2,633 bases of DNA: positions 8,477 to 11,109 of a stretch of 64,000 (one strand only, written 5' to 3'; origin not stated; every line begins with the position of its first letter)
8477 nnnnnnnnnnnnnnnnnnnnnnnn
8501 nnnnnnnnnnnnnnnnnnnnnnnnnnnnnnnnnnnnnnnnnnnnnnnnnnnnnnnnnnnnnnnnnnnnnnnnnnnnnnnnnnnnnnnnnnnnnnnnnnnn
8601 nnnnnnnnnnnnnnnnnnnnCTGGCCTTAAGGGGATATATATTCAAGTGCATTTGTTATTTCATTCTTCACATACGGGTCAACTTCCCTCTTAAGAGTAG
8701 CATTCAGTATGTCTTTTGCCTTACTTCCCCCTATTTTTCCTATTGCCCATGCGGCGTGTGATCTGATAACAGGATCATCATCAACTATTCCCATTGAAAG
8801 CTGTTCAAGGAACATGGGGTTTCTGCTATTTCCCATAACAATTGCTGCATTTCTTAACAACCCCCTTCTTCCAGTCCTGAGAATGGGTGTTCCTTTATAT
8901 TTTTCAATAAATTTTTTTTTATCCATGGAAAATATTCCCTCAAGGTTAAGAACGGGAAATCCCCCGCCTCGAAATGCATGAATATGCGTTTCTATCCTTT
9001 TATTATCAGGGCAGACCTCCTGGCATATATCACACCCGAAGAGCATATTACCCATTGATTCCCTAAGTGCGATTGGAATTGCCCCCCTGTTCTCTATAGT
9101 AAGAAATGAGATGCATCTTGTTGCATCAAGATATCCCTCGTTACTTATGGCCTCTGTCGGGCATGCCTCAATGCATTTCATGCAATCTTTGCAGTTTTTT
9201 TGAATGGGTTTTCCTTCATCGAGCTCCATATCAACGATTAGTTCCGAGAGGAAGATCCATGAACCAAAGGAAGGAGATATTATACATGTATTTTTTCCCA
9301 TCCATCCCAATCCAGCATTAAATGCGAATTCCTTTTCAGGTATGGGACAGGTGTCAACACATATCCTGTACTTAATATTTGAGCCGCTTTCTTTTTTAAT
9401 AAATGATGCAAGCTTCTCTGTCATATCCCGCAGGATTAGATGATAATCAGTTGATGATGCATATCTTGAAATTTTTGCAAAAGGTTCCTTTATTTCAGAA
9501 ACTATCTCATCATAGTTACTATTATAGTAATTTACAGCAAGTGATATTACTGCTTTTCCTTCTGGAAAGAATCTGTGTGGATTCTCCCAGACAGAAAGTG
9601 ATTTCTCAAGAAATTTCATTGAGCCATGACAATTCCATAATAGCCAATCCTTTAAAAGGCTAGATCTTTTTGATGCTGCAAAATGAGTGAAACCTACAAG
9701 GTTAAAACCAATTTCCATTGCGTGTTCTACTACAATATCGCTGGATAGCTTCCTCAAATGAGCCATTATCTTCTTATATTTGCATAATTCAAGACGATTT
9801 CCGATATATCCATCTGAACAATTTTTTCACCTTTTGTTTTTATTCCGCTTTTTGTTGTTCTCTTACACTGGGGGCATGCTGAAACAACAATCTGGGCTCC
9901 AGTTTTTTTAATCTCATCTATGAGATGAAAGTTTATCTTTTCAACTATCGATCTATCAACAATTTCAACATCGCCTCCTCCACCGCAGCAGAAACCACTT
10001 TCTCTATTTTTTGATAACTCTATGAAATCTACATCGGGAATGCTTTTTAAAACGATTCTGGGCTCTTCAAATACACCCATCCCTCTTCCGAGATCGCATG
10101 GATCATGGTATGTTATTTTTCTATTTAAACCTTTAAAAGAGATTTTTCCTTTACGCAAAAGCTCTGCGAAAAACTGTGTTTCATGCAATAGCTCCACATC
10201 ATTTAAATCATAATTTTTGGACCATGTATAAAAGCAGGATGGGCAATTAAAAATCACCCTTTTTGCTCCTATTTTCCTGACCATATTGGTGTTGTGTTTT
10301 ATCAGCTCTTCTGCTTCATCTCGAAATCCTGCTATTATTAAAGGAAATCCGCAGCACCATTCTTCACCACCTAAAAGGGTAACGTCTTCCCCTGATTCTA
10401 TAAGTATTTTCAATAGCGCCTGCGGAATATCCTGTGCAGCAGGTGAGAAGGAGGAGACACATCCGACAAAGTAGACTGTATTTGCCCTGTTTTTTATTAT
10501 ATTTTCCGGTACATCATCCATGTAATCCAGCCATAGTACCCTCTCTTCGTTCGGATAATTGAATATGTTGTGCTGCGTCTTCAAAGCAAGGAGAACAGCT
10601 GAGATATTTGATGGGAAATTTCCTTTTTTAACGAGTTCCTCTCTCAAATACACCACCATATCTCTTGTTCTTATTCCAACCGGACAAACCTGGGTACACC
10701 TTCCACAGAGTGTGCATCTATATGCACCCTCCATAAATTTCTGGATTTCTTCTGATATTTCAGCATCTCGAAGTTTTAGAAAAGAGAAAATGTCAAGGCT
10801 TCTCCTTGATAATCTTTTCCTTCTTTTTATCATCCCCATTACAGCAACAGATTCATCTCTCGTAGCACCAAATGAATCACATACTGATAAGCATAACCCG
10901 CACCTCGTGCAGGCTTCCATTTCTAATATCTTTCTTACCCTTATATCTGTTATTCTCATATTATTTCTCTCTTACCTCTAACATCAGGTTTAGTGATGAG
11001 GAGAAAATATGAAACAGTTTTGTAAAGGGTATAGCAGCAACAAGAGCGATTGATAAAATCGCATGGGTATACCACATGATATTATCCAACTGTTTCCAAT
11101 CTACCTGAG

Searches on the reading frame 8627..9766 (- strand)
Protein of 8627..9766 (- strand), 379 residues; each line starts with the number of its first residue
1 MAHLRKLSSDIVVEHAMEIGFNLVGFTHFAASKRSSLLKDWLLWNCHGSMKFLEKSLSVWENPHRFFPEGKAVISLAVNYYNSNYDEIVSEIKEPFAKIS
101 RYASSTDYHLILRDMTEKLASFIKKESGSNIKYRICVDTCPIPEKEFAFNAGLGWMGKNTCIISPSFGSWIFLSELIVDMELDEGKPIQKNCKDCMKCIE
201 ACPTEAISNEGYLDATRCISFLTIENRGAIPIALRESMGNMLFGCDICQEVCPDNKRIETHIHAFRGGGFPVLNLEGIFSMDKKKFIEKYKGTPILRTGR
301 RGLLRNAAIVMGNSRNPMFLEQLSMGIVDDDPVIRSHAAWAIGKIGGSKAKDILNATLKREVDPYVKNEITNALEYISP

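Call 77: search_protein_families(library=pfam, proteins=[window:8627-9766:-], max_evalue=0.0001)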
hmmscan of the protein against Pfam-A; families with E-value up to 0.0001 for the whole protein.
window:8627-9766:- (379 aa): 4 families
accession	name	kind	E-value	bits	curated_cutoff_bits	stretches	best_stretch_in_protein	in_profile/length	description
PF13484.11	Fer4_16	-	4.4e-21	75.9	30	1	191-255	1-66/66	4Fe-4S double cluster binding domain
PF08331.15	QueG_DUF1730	-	7.1e-16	58.3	25.1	1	62-139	3-77/77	Epoxyqueuosine reductase QueG, DUF1730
PF13646.12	HEAT_2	-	4.4e-10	40.1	27.7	1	303-375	16-88/88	HEAT repeats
PF00037.32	Fer4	-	3.1e-05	24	21.1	0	190-208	6-24/24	4Fe-4S binding domain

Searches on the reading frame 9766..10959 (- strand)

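Call 77: search_protein_families(library=pfam, proteins=[window:9766-10959:-], max_evalue=0.0001)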
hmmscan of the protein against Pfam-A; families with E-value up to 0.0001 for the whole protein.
window:9766-10959:- (397 aa): 8 families
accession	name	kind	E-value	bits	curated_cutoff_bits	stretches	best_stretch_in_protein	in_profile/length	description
PF02754.22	CCG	-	1.4e-32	112.1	20.6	2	282-367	1-82/85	Cysteine-rich domain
PF13183.11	Fer4_8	-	3.2e-13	50.4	27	1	13-96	1-68/68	4Fe-4S dicluster domain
PF13534.11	Fer4_17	-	1.7e-09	38.5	22.2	1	16-96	1-60/61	4Fe-4S dicluster domain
PF12838.12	Fer4_7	-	2.6e-08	34.6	27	1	17-96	2-52/52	4Fe-4S dicluster domain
PF13237.11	Fer4_10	-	1.2e-06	28.8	25.5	0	81-99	8-22/53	4Fe-4S dicluster domain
PF13187.11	Fer4_9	-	6.3e-06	26.6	27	1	16-95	1-50/52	4Fe-4S dicluster domain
PF00037.32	Fer4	-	1.3e-05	25.2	21.1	0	81-96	7-22/24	4Fe-4S binding domain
PF12837.12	Fer4_6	-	3.1e-05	24.1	25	0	81-95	8-22/24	4Fe-4S binding domain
